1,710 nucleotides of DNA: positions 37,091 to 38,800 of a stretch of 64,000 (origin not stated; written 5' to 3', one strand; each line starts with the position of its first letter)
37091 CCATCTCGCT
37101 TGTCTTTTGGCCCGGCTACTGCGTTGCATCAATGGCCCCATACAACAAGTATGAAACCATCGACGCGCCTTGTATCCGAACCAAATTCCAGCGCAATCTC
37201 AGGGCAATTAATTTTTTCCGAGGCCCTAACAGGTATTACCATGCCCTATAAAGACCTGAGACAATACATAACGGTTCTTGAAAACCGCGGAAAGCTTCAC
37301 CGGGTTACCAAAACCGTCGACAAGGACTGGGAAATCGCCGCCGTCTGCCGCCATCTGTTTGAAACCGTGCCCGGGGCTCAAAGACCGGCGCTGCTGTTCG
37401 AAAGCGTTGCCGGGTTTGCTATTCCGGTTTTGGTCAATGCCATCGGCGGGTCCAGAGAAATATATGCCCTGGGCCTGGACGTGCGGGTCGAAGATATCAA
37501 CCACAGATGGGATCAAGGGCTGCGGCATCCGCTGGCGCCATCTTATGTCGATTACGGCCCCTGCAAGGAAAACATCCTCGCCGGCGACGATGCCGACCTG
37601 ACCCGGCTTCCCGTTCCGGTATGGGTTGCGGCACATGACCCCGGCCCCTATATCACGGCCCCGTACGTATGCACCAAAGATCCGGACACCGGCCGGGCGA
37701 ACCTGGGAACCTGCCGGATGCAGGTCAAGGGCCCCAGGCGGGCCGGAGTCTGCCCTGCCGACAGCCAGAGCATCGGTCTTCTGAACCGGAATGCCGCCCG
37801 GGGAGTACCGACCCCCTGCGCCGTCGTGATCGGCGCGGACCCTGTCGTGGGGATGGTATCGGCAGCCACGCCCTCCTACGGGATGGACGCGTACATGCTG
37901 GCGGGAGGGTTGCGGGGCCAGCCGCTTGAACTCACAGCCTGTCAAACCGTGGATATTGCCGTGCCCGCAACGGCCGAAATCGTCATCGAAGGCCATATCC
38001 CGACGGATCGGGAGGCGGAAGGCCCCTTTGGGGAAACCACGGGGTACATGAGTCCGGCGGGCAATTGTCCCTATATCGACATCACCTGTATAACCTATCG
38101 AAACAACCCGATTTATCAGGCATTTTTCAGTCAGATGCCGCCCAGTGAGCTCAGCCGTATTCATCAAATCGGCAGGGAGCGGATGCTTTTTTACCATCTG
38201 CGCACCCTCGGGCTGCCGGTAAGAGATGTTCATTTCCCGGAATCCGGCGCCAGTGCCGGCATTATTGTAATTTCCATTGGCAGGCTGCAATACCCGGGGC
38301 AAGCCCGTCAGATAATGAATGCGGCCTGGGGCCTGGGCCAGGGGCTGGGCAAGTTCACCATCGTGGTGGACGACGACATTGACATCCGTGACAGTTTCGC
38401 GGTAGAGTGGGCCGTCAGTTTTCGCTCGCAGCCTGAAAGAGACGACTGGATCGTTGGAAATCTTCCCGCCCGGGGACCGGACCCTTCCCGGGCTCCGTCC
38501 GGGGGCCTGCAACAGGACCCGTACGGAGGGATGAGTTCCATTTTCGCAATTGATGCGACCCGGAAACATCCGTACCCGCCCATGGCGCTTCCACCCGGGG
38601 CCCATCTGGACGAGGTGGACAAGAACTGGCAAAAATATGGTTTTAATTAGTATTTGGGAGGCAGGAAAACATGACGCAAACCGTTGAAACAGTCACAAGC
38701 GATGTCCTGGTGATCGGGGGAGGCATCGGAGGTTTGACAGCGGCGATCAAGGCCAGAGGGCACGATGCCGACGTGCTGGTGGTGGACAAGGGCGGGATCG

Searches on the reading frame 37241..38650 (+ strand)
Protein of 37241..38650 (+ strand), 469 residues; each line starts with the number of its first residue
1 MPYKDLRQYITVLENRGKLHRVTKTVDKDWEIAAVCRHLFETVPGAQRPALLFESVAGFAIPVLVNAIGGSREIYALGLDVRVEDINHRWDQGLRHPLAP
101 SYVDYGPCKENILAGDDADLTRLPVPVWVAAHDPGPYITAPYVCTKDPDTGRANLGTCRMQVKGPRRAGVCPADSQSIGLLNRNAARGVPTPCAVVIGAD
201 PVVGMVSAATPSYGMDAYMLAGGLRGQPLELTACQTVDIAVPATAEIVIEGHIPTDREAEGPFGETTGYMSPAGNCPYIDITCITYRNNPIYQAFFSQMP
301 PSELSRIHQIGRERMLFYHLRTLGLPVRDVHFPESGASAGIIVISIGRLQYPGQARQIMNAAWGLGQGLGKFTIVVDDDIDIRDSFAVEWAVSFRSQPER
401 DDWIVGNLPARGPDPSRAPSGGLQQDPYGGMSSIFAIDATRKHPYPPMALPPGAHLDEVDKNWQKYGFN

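Call 4: search_protein_families(library=pfam, proteins=[window:37241-38650:+], max_evalue=0.01)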
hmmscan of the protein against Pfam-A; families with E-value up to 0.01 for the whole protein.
window:37241-38650:+ (469 aa): 3 families
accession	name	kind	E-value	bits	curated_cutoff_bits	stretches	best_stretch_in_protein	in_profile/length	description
PF01977.22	UbiD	-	2.5e-59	200.4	23.3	1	105-296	7-202/206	3-octaprenyl-4-hydroxybenzoate carboxy-lyase Rift-related domain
PF20696.2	UbiD_C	-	6.7e-24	84.7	24.2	1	318-422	14-119/127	3-octaprenyl-4-hydroxybenzoate carboxy-lyase C-terminal domain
PF20695.2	UbiD_N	-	6.5e-15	55.4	24.3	1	10-86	1-70/78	3-octaprenyl-4-hydroxybenzoate carboxy-lyase N-terminal domain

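Call 5: search_protein_families(library=ncbifam, proteins=[window:37241-38650:+], max_evalue=0.01)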
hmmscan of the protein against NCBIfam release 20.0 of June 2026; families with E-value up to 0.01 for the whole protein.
window:37241-38650:+ (469 aa): 7 families
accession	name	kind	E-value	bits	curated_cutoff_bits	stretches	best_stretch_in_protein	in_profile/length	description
TIGR00148.1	TIGR00148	subfamily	4.1e-88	296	244.85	1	6-419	1-424/438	UbiD family decarboxylase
TIGR03701.1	mena_SCO4490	equivalog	1.6e-74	251.2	495.9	2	98-405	107-414/433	menaquinone biosynthesis decarboxylase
NF041204.1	VdcC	exception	1.9e-73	247.5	650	1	3-442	1-438/467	non-oxidative hydroxyarylic acid decarboxylases subunit C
NF008175.0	PRK10922.1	equivalog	2.1e-60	204.7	788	2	103-444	125-460/497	4-hydroxy-3-polyprenylbenzoate decarboxylase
NF041219.1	BagN_FevL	exception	2.4e-50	171.5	1000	1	3-398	17-434/502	bagremycin/ferroverdin biosynthesis UbiD family decarboxylase BagN/FevL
TIGR02724.1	phenyl_P_beta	equivalog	7.6e-46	156.4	468.95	1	5-421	2-427/472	phenylphosphate carboxylase subunit beta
TIGR02723.1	phenyl_P_alpha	equivalog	8e-39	133.6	564.6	1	4-407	8-415/485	phenylphosphate carboxylase subunit alpha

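Call 40: search_solved_structures(query=window:37241-38647:+, max_evalue=1e-30, show_alignments=4)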
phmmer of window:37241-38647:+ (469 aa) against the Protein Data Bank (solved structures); distinct sequences matched with E-value up to 1e-30: 12.
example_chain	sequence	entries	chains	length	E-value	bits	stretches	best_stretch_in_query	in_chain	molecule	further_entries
6h6x_B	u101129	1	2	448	1.7e-68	235.1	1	5-417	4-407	3-polyprenyl-4-hydroxybenzoate decarboxylase and related decarboxylases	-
6h6v_A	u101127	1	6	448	8.3e-68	232.8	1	5-417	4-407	3-polyprenyl-4-hydroxybenzoate decarboxylase and related decarboxylases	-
2idb_A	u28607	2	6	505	2e-56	195.3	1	106-443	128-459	3-octaprenyl-4-hydroxybenzoate carboxy-lyase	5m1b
5m1c_A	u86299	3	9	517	2.2e-56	195.1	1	106-442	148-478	3-octaprenyl-4-hydroxybenzoate carboxy-lyase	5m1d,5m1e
7ae4_A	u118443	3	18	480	1.5e-50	175.9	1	3-421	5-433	Phenolic acid decarboxylase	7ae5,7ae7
7pda_A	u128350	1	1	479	7.6e-49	170.3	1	3-441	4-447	UbiD family decarboxylase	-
6da6_A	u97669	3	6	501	6.7e-43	150.6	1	3-400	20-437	UbiD-like decarboxylase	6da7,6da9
9gqr_A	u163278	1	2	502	9e-34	120.5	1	5-415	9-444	decarboxylase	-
7abn_D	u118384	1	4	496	4.3e-32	115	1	5-406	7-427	UbiD-like decarboxylase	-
7abo_C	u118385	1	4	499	4.5e-32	114.9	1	5-406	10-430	UbiD-like decarboxylase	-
4ip2_A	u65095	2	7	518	5.3e-32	114.7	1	5-406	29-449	Aromatic Acid Decarboxylase | PA0254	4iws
7nf0_A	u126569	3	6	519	3.1e-31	112.1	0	2-410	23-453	Ferulic acid decarboxylase 1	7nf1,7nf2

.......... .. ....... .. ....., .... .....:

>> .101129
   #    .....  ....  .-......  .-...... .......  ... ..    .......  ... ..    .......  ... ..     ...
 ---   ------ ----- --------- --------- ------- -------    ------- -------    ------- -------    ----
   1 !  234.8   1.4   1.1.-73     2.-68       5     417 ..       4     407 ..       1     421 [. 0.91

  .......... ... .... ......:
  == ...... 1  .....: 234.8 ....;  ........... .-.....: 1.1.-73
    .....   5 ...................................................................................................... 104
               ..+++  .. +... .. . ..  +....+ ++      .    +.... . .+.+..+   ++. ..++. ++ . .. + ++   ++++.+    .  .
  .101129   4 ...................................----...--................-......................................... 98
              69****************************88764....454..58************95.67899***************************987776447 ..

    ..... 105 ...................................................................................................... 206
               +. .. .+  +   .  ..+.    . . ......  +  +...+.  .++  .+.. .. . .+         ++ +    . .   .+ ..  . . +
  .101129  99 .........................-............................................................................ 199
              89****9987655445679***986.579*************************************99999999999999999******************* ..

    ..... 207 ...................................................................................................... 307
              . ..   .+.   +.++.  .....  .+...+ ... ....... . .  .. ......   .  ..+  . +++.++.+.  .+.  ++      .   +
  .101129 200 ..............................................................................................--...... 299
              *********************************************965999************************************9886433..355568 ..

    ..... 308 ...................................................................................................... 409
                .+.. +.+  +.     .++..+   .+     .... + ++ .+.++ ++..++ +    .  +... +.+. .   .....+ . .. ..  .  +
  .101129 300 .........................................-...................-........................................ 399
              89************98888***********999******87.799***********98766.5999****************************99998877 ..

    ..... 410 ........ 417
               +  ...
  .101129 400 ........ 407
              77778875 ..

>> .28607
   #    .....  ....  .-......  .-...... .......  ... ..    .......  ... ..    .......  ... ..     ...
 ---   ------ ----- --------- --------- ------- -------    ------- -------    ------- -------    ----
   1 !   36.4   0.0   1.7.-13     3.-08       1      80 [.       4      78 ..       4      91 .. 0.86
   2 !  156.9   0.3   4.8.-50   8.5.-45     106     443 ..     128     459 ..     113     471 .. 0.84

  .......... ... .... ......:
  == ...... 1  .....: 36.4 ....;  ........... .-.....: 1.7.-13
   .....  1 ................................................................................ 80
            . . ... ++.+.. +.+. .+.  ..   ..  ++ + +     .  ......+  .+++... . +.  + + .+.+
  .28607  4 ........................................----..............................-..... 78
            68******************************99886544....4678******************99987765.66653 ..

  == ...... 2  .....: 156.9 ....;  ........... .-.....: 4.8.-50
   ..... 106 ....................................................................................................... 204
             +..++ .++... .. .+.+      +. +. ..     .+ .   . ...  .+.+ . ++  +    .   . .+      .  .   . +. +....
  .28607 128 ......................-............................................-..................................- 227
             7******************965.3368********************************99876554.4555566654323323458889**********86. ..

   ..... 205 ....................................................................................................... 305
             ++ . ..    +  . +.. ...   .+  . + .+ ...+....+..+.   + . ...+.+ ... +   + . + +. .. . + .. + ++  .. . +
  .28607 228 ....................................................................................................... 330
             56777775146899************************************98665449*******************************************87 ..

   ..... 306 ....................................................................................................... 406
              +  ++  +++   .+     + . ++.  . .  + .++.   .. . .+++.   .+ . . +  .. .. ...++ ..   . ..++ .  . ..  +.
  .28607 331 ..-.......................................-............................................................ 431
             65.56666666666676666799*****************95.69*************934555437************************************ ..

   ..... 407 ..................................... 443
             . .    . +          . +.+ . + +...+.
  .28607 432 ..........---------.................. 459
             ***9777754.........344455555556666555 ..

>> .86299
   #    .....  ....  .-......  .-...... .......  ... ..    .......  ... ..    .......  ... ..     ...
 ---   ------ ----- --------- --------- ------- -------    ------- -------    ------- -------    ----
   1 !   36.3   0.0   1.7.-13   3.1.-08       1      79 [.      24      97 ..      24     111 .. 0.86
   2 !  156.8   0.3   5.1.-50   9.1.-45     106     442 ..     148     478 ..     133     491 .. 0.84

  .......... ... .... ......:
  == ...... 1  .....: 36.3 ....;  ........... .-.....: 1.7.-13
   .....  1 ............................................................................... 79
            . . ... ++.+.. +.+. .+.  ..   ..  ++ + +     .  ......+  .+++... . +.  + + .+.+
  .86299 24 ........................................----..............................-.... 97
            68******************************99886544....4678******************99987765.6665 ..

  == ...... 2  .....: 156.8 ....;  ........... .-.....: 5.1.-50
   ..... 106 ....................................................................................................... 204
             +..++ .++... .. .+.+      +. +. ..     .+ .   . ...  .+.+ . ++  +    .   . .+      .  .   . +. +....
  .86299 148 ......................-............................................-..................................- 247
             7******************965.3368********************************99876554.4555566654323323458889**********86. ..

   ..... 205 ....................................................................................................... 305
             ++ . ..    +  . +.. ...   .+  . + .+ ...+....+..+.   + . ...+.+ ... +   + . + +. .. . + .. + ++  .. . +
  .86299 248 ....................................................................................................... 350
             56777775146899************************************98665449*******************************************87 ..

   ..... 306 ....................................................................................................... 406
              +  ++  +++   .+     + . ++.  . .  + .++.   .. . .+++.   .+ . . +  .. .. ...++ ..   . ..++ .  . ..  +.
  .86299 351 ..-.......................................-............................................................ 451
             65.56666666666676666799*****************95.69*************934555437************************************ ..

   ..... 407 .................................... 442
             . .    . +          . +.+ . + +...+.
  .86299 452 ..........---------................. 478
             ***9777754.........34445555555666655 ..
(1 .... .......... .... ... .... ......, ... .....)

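Call 58: search_protein_representatives(protein=window:37241-38647:+)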
Query: 469 residues. Proteins with E-value up to 0.001 (for the whole library): 6964; up to 1e-10: 3540; up to 1e-30: 1009. The best 150 are listed.
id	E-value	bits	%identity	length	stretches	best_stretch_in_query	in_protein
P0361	1.7e-158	545.2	58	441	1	1-468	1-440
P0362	1.1e-143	496.3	50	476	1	1-468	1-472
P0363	2.6e-113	396.1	43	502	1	1-468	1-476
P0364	2.8e-112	392.7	44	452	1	24-466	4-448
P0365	8.7e-109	381.2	43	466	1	2-468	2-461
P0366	4.0e-105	369.1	45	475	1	5-468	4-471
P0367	5.9e-104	365.3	40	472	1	3-467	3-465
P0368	2.6e-102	359.8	43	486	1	1-467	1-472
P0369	6.3e-101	355.3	39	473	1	1-468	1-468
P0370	2.1e-99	350.3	52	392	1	107-468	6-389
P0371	5.7e-99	348.8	47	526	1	5-466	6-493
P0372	8.4e-96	338.4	43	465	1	5-468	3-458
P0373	9.1e-90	318.5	47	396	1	4-380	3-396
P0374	1.3e-89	317.9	42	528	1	2-467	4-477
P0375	2.4e-88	313.8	40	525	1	4-467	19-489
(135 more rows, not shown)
